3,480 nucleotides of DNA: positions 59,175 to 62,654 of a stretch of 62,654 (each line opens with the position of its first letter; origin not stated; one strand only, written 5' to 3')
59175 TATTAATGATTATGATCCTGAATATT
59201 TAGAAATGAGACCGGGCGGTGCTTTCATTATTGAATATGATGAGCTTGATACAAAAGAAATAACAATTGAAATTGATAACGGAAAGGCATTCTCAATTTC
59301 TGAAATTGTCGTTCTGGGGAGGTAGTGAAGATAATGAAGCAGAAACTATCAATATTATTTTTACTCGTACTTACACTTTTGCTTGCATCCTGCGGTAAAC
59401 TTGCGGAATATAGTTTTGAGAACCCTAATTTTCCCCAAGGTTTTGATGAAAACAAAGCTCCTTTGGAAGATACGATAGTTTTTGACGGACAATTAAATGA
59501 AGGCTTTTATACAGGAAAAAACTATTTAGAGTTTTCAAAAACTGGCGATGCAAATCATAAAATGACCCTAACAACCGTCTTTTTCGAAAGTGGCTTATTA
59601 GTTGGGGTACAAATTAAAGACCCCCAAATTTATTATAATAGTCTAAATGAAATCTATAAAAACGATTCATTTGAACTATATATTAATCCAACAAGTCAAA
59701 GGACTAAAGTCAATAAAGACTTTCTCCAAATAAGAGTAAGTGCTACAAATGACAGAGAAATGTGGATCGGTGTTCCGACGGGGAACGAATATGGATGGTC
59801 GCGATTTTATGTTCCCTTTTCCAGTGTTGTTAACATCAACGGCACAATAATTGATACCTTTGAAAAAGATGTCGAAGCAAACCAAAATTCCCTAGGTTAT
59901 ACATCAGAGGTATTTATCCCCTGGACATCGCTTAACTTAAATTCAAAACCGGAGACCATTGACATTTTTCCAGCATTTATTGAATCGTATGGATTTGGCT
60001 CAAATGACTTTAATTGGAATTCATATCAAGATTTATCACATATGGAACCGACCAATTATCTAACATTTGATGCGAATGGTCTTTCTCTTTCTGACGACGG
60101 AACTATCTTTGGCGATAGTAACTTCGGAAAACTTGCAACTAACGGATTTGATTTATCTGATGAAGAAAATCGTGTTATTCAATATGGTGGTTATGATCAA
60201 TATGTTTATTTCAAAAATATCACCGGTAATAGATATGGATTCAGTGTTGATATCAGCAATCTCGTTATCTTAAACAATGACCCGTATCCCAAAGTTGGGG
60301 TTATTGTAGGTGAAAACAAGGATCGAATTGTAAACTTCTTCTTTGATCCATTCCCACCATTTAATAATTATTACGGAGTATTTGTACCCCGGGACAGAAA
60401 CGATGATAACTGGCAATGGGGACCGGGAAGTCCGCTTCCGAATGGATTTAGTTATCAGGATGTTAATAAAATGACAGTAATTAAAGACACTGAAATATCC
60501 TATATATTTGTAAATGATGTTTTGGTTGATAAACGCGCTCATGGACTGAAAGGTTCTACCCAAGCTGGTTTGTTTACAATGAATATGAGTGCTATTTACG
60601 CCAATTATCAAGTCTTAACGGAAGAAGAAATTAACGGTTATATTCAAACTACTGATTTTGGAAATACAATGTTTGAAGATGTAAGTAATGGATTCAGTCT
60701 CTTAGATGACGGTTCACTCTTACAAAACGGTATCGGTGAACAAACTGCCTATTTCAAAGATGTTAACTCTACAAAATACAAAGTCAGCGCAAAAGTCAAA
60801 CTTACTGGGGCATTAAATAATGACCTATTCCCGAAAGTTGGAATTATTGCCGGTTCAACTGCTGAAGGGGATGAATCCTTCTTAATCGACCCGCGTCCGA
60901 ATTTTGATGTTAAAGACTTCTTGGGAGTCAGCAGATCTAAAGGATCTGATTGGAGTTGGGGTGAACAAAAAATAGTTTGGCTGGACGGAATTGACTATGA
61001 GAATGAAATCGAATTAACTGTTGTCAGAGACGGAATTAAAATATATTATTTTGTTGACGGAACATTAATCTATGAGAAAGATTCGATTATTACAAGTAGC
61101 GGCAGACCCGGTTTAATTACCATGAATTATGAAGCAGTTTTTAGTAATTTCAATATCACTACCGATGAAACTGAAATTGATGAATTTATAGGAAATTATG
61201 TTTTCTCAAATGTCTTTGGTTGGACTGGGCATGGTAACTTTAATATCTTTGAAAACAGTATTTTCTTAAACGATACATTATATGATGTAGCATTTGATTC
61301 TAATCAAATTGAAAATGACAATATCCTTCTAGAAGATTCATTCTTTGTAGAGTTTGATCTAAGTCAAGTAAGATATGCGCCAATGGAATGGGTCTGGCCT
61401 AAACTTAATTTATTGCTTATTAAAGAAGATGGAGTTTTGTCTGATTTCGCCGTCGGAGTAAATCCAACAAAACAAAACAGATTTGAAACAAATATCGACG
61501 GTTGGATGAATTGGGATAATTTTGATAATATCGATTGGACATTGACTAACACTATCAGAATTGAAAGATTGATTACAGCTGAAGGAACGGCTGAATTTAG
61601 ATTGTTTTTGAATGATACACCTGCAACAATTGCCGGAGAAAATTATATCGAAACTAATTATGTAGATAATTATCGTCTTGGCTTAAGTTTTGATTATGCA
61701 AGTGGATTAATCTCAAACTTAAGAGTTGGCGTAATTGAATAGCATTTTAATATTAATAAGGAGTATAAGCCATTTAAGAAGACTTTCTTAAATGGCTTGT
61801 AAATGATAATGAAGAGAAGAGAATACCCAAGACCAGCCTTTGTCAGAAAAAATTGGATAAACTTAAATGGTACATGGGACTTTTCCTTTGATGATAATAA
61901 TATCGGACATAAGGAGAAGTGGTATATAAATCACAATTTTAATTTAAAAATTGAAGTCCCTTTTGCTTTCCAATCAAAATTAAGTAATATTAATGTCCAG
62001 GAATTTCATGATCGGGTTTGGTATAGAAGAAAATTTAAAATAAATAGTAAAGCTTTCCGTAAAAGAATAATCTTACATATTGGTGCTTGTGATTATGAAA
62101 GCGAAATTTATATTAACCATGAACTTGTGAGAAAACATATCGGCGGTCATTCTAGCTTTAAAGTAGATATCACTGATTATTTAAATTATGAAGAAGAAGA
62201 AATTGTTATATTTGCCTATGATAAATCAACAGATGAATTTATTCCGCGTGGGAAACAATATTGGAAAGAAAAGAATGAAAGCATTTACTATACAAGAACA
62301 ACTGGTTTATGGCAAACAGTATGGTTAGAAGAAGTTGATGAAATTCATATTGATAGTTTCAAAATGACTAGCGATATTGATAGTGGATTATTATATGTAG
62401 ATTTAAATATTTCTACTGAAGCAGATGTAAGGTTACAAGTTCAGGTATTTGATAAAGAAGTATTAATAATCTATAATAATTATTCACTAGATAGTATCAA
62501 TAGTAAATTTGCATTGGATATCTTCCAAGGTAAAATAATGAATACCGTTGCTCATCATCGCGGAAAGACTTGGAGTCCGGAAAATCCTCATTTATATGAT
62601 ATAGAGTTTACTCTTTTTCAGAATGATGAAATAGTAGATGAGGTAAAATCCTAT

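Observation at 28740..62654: A ~33-kb LacI-linked surface glycan-degradation supercluster built mostly from giant lipoproteins; the best candidate for an undescribed system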

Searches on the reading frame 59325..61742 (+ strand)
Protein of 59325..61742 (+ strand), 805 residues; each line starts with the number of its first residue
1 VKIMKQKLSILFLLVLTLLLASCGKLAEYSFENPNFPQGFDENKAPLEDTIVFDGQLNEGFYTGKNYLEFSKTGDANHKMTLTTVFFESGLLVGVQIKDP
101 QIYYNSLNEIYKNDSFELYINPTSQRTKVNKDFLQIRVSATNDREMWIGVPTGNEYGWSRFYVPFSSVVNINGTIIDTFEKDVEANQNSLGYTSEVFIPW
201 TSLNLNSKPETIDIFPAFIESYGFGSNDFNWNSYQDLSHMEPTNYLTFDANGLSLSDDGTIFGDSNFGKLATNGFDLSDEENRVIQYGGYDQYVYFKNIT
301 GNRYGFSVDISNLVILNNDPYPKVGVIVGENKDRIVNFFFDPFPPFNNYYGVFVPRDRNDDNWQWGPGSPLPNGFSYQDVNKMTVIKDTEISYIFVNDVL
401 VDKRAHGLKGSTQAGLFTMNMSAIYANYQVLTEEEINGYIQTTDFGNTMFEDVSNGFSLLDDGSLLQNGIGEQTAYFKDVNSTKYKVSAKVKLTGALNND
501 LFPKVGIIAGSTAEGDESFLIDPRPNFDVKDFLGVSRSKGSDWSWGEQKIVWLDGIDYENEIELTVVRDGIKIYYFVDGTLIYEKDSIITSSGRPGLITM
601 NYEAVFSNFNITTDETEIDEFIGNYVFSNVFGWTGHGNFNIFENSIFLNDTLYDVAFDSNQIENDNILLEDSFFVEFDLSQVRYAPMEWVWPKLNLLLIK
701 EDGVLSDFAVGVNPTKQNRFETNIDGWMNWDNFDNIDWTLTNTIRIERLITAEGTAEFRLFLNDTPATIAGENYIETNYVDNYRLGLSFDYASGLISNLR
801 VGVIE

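Call 5: search_protein_families(library=pfam, proteins=[window:59325-61742:+], max_evalue=0.01)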
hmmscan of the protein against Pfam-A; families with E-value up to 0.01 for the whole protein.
window:59325-61742:+ (805 aa): 1 family
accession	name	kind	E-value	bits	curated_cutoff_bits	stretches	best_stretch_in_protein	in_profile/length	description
PF06452.16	CBM9_1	-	2.4e-05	24.7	23.4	1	76-212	29-142/185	Carbohydrate family 9 binding domain-like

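Call 11: search_solved_structures(query=window:59325-61742:+, max_evalue=0.01)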
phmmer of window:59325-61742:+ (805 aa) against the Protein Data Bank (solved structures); distinct sequences matched with E-value up to 0.01: 0.

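Call 21: search_protein_families(library=ncbifam, proteins=[window:59325-61742:+], max_evalue=0.01)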
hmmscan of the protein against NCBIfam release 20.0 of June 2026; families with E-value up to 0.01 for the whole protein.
window:59325-61742:+ (805 aa): 0 families

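Call 44: find_homologous_proteins(query=window:59325-61742:+, max_evalue=0.00001)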
Query window:59325-61742:+ (805 aa): 14 proteins with E <= 0.00001 among 8000 candidates.
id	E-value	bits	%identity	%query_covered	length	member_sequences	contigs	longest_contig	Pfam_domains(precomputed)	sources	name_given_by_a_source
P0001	0.0e+0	1831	100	100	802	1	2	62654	PF06452.17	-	-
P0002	0.0e+0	1352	72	100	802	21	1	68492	-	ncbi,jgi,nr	ncbi:MAG TPA: hypothetical protein GX692_00310 [Acholeplasmataceae bacterium]|nr:hypothetical protei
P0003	0.0e+0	1248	67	97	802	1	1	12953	-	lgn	-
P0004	0.0e+0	1035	41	78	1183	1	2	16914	-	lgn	-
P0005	2.4e-284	964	44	77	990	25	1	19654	PF06452.17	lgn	-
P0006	2.4e-268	911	41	75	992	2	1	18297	PF06452.17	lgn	-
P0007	1.2e-265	902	42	78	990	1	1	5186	-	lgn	-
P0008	2.0e-256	872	42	76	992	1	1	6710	PF06452.17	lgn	-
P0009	5.9e-253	860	42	75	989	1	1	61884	PF06452.17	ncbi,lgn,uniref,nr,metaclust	ncbi:sugar-binding protein [Acholeplasma granularum]|uniref:sugar-binding protein n=1 Tax=Acholeplas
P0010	6.2e-216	738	36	79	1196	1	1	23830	PF06452.17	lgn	-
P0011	3.5e-211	722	37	79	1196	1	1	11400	-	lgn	-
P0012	3.6e-68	249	30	73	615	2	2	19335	-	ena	-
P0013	7.6e-60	221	29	73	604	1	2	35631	-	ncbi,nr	ncbi:MAG: hypothetical protein MJ239_03315 [Bacilli bacterium]|nr:hypothetical protein [Bacilli bact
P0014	9.3e-11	59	23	50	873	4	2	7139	-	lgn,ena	-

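Call 45: find_encoding_contigs(protein=P0002, flank=10000, max_places=2)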
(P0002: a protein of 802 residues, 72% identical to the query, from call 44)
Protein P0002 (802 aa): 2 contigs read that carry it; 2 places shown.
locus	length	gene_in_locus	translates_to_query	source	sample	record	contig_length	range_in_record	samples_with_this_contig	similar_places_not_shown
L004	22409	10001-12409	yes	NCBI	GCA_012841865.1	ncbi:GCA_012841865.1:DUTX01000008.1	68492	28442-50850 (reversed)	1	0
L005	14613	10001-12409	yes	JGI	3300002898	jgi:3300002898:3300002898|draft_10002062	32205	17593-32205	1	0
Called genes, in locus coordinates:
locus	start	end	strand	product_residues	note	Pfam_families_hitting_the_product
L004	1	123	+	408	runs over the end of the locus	PF01408:GFO_IDH_MocA, PF21252:Glyco_hydro_109_C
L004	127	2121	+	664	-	-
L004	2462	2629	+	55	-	-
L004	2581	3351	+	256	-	PF01261:AP_endonuc_2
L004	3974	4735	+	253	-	PF02463:SMC_N, PF00005:ABC_tran, PF13304:AAA_21 (weak)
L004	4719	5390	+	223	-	PF00528:BPD_transp_1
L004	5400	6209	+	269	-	PF03180:Lipoprotein_9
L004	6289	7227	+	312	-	PF03547:Mem_trans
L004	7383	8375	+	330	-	PF00356:LacI, PF00532:Peripla_BP_1, PF13407:Peripla_BP_4, PF13377:Peripla_BP_3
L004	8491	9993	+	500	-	PF04616:Glyco_hydro_43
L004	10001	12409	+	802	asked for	-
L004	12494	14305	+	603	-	PF02837:Glyco_hydro_2_N, PF22666:Glyco_hydro_2_N2, PF00703:Glyco_hydro_2, PF02836:Glyco_hydro_2_C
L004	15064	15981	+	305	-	PF00248:Aldo_ket_red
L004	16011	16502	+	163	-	PF04525:LOR, PF23728:Tubby_C_like (faint)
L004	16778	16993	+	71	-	-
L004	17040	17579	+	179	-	PF18955:DUF5698, PF10035:DUF2179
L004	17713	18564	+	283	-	PF02645:DegV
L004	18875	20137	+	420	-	-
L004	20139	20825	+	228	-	PF19845:DUF6320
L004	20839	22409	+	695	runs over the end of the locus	PF20578:aBig_2 (weak), PF00753:Lactamase_B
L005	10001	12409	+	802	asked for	-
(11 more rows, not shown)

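Call 46: find_encoding_contigs(protein=P0009, flank=10000, max_places=2)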
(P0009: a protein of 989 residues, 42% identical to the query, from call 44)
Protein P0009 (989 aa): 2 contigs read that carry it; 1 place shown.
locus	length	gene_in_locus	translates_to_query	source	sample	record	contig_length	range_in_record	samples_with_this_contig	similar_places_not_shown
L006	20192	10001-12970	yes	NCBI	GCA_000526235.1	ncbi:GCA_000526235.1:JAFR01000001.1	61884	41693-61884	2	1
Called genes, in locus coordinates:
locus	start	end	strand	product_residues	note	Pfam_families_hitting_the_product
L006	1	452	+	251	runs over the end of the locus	PF01418:HTH_6, PF13580:SIS_2 (faint), PF01380:SIS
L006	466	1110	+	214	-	PF00657:Lipase_GDSL, PF04311:DUF459, PF13472:Lipase_GDSL_2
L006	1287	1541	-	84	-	-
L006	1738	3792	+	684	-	PF02065:Melibiase, PF01055:Glyco_hydro_31_2nd, PF16499:Melibiase_2 (faint)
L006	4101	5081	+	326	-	PF00356:LacI, PF00532:Peripla_BP_1, PF13407:Peripla_BP_4, PF13377:Peripla_BP_3 (weak)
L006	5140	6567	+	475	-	PF01547:SBP_bac_1, PF13416:SBP_bac_8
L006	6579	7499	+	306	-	PF00528:BPD_transp_1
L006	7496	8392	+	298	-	PF00528:BPD_transp_1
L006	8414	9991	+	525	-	PF04616:Glyco_hydro_43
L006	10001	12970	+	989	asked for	PF06452:CBM9_1 (weak)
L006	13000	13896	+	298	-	PF04616:Glyco_hydro_43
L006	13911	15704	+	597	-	PF02837:Glyco_hydro_2_N, PF22666:Glyco_hydro_2_N2, PF00703:Glyco_hydro_2, PF02836:Glyco_hydro_2_C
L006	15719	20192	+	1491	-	PF02368:Big_2, PF00801:PKD (faint), PF22091:DUF6941 (faint), PF07495:Y_Y_Y (faint), PF18911:PKD_4 (faint), PF18981:InlK_D3 (faint)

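Call 57: search_solved_structures(query=L004:12494-14305:+, max_evalue=1e-10)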
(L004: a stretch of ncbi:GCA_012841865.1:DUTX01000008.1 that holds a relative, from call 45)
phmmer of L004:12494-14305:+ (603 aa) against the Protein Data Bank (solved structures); distinct sequences matched with E-value up to 1e-10: 66 (the best 60 are shown).
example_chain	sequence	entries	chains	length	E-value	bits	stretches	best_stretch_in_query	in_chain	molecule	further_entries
7xyr_A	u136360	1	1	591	1.4e-114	387.2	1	3-590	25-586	Beta-glucuronidase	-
7sf2_A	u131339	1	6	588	1.1e-75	258.8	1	5-459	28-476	Glycosyl hydrolase family 2, sugar binding domain protein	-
9j6n_A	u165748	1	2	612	7.6e-67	229.6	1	5-501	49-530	Beta-D-galactofuranosidase 2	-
9j6m_A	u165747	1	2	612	3.5e-66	227.4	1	5-501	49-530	Beta-D-galactofuranosidase 2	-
6ed1_A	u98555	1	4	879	6e-29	104.4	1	70-410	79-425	Glycosyl hydrolase family 2, sugar binding domain protein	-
4jkm_A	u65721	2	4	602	1.1e-27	100.3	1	18-445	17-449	Beta-glucuronidase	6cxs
5c70_A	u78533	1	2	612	4.6e-27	98.2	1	13-439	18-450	Glucuronidase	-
5c71_A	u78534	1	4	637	1.5e-26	96.5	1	13-408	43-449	Glucuronidase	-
5uj6_A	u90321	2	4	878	4.1e-24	88.4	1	48-406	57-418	Glycosyl hydrolases family 2, sugar binding domain protein | Beta-galactosidase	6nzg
6d50_A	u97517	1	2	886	4.4e-24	88.3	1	64-406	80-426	Glycosyl hydrolases family 2, sugar binding domain protein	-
6xxw_A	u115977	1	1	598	1.1e-23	87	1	46-408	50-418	Beta-glucuronidase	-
8get_A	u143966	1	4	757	9.4e-23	83.9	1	69-440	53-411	beta-galactosidase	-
8ges_A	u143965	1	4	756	9.4e-23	83.9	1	69-440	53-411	beta-galactosidase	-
6mvh_A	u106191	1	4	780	1.8e-22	83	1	68-440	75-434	Beta-galactosidase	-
6d8g_A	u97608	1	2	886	3.3e-22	82.1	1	64-406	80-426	Glycosyl hydrolases family 2, sugar binding domain protein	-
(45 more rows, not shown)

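Call 60: predict_structure(alignment_id=A1)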
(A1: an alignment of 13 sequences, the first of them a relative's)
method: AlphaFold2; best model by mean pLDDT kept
length: 802 residues; sequences in the alignment: 13
mean_pLDDT: 83.7   pTM: 0.53
mean pLDDT of the five models: 83.7, 83.2, 82.8, 82.2, 81.2
residues with pLDDT >= 90: 310; 70-90: 392; 50-70: 75; < 50: 25
segments of 3 or more residues with pLDDT < 50: 21-31, 148-153, 342-344, 523-526
pLDDT, mean of each block of 10 residues (from residue 1): 76 72 39 52 61 84 86 88 89 93 88 90 73 90 66 55 88 89 88 87 85 92 87 78 86 74 81 86 85 92 95 81 93 86 65 79 73 86 93 88 88 93 94 86 76 81 85 91 95 79 92 87 60 82 67 79 94 90 89 92 94 94 92 93 86 83 93 92 73 90 85 77 81 83 93 92 88 91 91 93 80
secondary structure, 60 per line:
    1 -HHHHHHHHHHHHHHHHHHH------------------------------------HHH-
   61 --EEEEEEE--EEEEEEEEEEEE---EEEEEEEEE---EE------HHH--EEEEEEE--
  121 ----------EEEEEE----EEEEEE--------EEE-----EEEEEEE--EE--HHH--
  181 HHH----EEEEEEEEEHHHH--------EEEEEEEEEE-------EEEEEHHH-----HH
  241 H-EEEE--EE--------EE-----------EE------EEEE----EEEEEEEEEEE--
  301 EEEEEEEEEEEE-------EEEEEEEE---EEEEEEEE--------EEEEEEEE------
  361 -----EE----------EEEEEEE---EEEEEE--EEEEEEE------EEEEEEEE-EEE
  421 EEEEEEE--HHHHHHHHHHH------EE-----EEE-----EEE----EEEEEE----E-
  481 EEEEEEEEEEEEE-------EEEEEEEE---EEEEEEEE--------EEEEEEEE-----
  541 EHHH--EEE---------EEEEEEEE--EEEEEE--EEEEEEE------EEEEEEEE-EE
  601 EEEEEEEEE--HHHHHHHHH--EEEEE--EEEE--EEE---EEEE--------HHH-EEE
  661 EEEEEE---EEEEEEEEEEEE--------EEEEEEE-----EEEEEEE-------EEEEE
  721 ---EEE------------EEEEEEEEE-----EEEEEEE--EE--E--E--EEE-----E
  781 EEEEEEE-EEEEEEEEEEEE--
elements in order (helices of 4 or more, strands of 3 or more residues): H2-20 E63-69 E72-83 E87-95 E112-118 E131-136 E141-146 E155-157 E163-169 E188-196 H197-200 E209-218 E226-230 E243-246 E280-283 E288-298 E301-312 E320-327 E331-338 E347-354 E378-384 E388-393 E396-402 E409-416 E418-427 H430-440 E454-456 E462-464 E469-474 E481-493 E501-508 E512-519 E528-535 E547-549 E559-566 E569-574 E577-583 E590-597 E599-609 H612-620 E623-627 E630-633 E636-638 E642-645 E658-666 E670-681 E690-696 E702-708 E716-720 E724-726 E739-747 E753-759 E772-774 E780-787 E789-800

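Call 64: fold_search(model_id=the predicted structure, library=pdb)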
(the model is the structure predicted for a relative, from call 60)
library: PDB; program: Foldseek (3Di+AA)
matches with E <= 10: 1373; with E <= 0.001: 234
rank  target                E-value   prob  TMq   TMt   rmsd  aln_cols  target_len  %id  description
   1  4jqt_A                8.7e-11  1.00  0.18  0.30  15.0       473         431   10  Crystal structure of a putative glycosyl hydrolase (BT3469) from Bacteroides thetaiotaomicron VPI-5482 at 2.49 A resol (released 2013-04-17)
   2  3qcw_A                1.9e-10  1.00  0.14  0.11  22.3       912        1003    9  Structure of neurexin 1 alpha (domains LNS1-LNS6), no splice inserts (released 2011-06-15)
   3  7cec_C                2.3e-10  1.00  0.15  0.20  27.6       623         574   10  Structure of alpha6beta1 integrin in complex with laminin-511 (released 2021-06-23)
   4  5xau_A                4.5e-10  1.00  0.14  0.19  27.8       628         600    7  Crystal structure of integrin binding fragment of laminin-511 (released 2017-09-20)
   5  3r05_A                4.7e-10  1.00  0.13  0.11  22.8       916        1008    8  Structure of neurexin 1 alpha (domains LNS1-LNS6), with splice insert SS3 (released 2011-06-15)
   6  3poy_A                3.1e-09  1.00  0.13  0.11  22.0       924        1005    8  Crystal Structure of the alpha-Neurexin-1 ectodomain, LNS 2-6 (released 2011-06-08)
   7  5xau_D                3.4e-09  1.00  0.14  0.19  27.6       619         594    8  Crystal structure of integrin binding fragment of laminin-511 (released 2017-09-20)
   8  4han_A                1.9e-08  1.00  0.12  0.28  20.0       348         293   13  Crystal structure of Galectin 8 with NDP52 peptide (released 2013-03-20)
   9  4fqz_A                3.0e-08  1.00  0.14  0.34  18.0       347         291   11  Crystal structure of a protease-resistant mutant form of human galectin-8 (released 2012-07-11)
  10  2wsu_D                4.3e-08  1.00  0.15  0.37  17.0       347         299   13  Galectin domain of porcine adenovirus type 4 NADC-1 isolate fibre (released 2010-08-11)
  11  2wsu_B                4.3e-08  1.00  0.16  0.35  16.5       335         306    9  Galectin domain of porcine adenovirus type 4 NADC-1 isolate fibre (released 2010-08-11)
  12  3vkl_A                6.0e-08  1.00  0.13  0.32  17.6       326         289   10  Protease-resistant mutant form of human Galectin-8 in complex with two lactose molecules (released 2012-09-12)
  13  8yzq_B                7.6e-08  1.00  0.13  0.35  15.6       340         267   10  Toxascaris leonina galectin (Tl-gal) W77F/W212F oligomer (released 2025-04-09)
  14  3wv6_A                1.1e-07  1.00  0.13  0.33  18.4       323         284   12  Crystal Structure of a protease-resistant mutant form of human galectin-9 (released 2015-05-20)
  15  8yzq_A                1.3e-07  1.00  0.13  0.35  15.2       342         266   10  Toxascaris leonina galectin (Tl-gal) W77F/W212F oligomer (released 2025-04-09)
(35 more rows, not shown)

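Call 85: search_protein_families(library=ncbifam, proteins=[L004:12494-14305:+], max_evalue=0.001)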
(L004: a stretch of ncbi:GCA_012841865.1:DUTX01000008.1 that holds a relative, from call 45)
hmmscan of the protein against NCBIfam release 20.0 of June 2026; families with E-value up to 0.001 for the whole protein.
L004:12494-14305:+ (603 aa): 11 families
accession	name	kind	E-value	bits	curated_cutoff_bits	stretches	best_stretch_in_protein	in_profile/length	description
NF007538.0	PRK10150.1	equivalog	2e-44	151.9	544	1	15-442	11-451/607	beta-glucuronidase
NF041462.1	GalA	equivalog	2.8e-43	148.1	900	1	9-471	39-467/763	beta-galactosidase GalA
NF041463.1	GalB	equivalog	2.9e-33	114.7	900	1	45-445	108-514/869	beta-galactosidase GalB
NF049891.1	Bet1-4galacdseBT4156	equivalog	6e-28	97.2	1700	1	22-407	30-408/946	exo-beta-1,4-galactosidase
NF052611.1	beta_gal_Bga2A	equivalog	9e-25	86.8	999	1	71-439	116-480/1007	beta-galactosidase, LacZ type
NF007666.0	PRK10340.1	equivalog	4.4e-24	84.4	1284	1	70-454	111-487/1030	beta-galactosidase subunit alpha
NF049890.1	Bet1-4galacdseBT4151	equivalog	4.9e-24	84.3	1500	1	66-409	105-452/952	exo-beta-1,4-galactosidase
NF050095.1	BetGlucuronLacZ4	equivalog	2.2e-22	79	950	1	18-445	18-441/666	beta-glucuronidase LacZ4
NF049877.1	GlucurArabfur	equivalog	6.3e-21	73.7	1800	1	13-408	366-771/1400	beta-d-glucuronidase/beta-L-arabinofuranosidase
NF007074.0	PRK09525.1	subfamily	4.4e-20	71.1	1221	1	13-444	49-490/1027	beta-galactosidase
NF045579.1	rhamnoside_JR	domain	0.00012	22.3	50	1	60-134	32-106/123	glycosylhydrolase-like jelly roll fold domain-containing protein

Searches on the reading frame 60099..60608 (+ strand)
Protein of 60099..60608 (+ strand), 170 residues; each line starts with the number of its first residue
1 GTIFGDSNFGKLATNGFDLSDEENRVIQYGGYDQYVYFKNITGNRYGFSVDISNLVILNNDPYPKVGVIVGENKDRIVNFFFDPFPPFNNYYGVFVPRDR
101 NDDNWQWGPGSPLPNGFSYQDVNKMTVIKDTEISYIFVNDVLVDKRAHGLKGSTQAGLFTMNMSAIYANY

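Call 103: search_protein_families(library=pfam, proteins=[window:60099-60608:+], max_evalue=1)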
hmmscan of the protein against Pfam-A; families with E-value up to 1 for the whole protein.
window:60099-60608:+ (170 aa): 1 family
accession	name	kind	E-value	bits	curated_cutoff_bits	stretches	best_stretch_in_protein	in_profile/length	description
PF19755.4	DUF6242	-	0.0051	17.1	29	1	15-65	5-51/217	Domain of unknown function (DUF6242)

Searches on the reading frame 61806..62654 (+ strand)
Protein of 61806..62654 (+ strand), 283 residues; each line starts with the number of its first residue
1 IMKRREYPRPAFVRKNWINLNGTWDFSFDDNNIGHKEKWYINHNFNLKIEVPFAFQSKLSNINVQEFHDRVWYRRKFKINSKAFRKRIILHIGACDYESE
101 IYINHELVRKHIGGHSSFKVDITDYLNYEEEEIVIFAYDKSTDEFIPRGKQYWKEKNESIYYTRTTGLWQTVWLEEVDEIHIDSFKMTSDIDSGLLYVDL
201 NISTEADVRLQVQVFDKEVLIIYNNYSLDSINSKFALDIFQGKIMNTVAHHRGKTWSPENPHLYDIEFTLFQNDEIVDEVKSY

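Call 21: search_protein_families(library=ncbifam, proteins=[window:61806-62654:+], max_evalue=0.01)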
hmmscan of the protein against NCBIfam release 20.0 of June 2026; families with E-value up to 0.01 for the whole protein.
window:61806-62654:+ (283 aa): 10 families
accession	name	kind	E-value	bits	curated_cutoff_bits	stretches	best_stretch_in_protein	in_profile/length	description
NF007538.0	PRK10150.1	equivalog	2.6e-27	95.4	544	1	16-279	11-271/607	beta-glucuronidase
NF041462.1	GalA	equivalog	2.3e-20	72.3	900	1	71-281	84-283/763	beta-galactosidase GalA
NF041463.1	GalB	equivalog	1e-15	56.7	900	1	61-281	126-345/869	beta-galactosidase GalB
NF049877.1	GlucurArabfur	equivalog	6.9e-15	53.7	1800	1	8-281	359-637/1400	beta-d-glucuronidase/beta-L-arabinofuranosidase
NF049890.1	Bet1-4galacdseBT4151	equivalog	9.4e-14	50.3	1500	2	67-279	105-315/952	exo-beta-1,4-galactosidase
NF052611.1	beta_gal_Bga2A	equivalog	4.6e-12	44.8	999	1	61-280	104-312/1007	beta-galactosidase, LacZ type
NF050095.1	BetGlucuronLacZ4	equivalog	2.4e-11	42.5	950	1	14-135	13-126/666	beta-glucuronidase LacZ4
NF007666.0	PRK10340.1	equivalog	1.5e-08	32.9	1284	1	34-278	84-309/1030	beta-galactosidase subunit alpha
NF007074.0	PRK09525.1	subfamily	7.8e-05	20.6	1221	1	73-277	124-323/1027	beta-galactosidase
NF045579.1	rhamnoside_JR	domain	0.0013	18.9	50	1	58-135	29-106/123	glycosylhydrolase-like jelly roll fold domain-containing protein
